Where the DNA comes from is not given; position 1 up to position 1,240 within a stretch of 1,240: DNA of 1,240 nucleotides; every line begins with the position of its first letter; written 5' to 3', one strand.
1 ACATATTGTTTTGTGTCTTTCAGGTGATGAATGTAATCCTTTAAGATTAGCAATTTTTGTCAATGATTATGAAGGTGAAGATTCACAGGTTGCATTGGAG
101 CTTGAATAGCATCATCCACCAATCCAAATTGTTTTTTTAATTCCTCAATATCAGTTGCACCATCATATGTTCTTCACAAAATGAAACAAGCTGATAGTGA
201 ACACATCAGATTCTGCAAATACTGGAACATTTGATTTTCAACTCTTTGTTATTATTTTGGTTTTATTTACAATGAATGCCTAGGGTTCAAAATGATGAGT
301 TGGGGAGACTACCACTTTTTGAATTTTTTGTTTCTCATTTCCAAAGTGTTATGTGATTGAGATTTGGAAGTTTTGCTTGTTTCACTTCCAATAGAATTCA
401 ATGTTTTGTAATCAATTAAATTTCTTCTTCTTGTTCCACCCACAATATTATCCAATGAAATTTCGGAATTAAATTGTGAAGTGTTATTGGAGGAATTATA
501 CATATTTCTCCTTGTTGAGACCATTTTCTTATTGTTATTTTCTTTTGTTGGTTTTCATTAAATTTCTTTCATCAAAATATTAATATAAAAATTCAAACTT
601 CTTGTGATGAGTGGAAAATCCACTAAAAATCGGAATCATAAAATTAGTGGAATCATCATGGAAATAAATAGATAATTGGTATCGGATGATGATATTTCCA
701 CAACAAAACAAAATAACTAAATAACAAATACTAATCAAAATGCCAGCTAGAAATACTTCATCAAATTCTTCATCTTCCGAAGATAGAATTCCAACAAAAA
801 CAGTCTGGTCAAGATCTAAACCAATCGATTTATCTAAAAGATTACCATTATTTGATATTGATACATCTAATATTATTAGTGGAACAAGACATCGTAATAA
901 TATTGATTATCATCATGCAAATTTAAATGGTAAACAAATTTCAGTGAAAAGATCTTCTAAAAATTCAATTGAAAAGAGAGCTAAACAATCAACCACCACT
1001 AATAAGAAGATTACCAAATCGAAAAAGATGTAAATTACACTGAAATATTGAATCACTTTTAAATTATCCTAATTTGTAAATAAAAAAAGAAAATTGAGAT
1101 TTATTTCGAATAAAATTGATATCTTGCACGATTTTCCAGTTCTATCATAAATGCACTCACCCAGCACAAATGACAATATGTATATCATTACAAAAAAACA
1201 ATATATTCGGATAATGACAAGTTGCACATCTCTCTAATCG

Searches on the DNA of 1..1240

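Call 66: search_rna_families(source=window, threshold=evalue, max_evalue=1)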
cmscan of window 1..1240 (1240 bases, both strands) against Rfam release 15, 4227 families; matches with E-value up to 1: 1.
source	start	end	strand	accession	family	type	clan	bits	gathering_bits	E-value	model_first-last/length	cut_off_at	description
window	73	121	-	RF00159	snoZ168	Gene; snRNA; snoRNA; CD-box;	-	20.5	36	0.29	1-82/82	no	Small nucleolar RNA Z168/Z174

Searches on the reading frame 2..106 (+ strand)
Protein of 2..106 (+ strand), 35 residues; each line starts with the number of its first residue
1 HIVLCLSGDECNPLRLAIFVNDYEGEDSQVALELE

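Call 25: search_protein_families(library=pfam, proteins=[window:2-106:+], max_evalue=10)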
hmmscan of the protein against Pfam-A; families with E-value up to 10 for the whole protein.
seq(35 aa): 0 families

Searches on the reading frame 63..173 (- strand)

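Call 25: search_protein_families(library=pfam, proteins=[window:63-173:-], max_evalue=10)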
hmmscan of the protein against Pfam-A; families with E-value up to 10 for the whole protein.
seq(37 aa): 1 family
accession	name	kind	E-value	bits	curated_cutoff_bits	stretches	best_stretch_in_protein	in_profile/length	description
PF12978.13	DUF3862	-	0.07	13.5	25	1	3-33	21-51/159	Domain of Unknown Function with PDB structure (DUF3862)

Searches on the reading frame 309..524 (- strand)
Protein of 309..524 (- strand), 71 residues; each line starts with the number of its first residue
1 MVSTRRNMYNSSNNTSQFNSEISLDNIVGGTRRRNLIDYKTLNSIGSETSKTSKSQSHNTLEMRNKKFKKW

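Call 3: search_protein_families(library=pfam, proteins=[window:309-524:-], max_evalue=10)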
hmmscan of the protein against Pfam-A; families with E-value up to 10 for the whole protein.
window:309-524:- (71 aa): 1 family
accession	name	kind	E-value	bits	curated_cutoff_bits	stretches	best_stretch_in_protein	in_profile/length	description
PF09649.15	CHZ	-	0.00021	21.1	23.3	1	21-40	8-29/34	Histone chaperone domain CHZ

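Call 8: find_homologous_proteins(query=window:309-524:-, max_evalue=0.01)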
Query window:309-524:-: 1 candidates shared short words with the query, none scored E <= 0.01.

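Call 17: find_related_loci(query=window:309-524:-, collection=metagenome_contigs, flank=3000)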
Query window:309-524:- (71 aa) in metagenome_contigs; peptide patterns used: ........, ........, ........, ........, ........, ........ (x = any residue, [..] = any of these).
287 stretches matched a pattern, but none encodes a relative of the query by tblastn (E <= 1e-3).

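Call 60: search_solved_structures(query=window:309-524:-, max_evalue=10, show_alignments=2)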
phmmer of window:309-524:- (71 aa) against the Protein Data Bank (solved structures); distinct sequences matched with E-value up to 10: 0.

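Call 73: search_solved_structures(query=A7, max_evalue=10, show_alignments=5)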
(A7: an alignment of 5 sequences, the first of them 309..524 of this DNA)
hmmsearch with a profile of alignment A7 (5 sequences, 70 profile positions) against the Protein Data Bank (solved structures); distinct sequences matched with E-value up to 10: 5.
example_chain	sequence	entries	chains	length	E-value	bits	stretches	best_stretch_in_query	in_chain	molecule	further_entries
5kgf_L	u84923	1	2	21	0.15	15.1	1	17-32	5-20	Tumor suppressor p53-binding protein 1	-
4lyp_A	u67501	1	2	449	0.54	13.3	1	22-50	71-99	Exo-beta-1,4-mannosidase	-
4lyq_A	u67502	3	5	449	0.54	13.3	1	22-50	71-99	Exo-beta-1,4-mannosidase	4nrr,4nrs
4lyr_A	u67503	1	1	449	0.54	13.3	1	22-50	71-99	Exo-beta-1,4-mannosidase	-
1eok_A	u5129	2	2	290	2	11.5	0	31-52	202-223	ENDO-BETA-N-ACETYLGLUCOSAMINIDASE F3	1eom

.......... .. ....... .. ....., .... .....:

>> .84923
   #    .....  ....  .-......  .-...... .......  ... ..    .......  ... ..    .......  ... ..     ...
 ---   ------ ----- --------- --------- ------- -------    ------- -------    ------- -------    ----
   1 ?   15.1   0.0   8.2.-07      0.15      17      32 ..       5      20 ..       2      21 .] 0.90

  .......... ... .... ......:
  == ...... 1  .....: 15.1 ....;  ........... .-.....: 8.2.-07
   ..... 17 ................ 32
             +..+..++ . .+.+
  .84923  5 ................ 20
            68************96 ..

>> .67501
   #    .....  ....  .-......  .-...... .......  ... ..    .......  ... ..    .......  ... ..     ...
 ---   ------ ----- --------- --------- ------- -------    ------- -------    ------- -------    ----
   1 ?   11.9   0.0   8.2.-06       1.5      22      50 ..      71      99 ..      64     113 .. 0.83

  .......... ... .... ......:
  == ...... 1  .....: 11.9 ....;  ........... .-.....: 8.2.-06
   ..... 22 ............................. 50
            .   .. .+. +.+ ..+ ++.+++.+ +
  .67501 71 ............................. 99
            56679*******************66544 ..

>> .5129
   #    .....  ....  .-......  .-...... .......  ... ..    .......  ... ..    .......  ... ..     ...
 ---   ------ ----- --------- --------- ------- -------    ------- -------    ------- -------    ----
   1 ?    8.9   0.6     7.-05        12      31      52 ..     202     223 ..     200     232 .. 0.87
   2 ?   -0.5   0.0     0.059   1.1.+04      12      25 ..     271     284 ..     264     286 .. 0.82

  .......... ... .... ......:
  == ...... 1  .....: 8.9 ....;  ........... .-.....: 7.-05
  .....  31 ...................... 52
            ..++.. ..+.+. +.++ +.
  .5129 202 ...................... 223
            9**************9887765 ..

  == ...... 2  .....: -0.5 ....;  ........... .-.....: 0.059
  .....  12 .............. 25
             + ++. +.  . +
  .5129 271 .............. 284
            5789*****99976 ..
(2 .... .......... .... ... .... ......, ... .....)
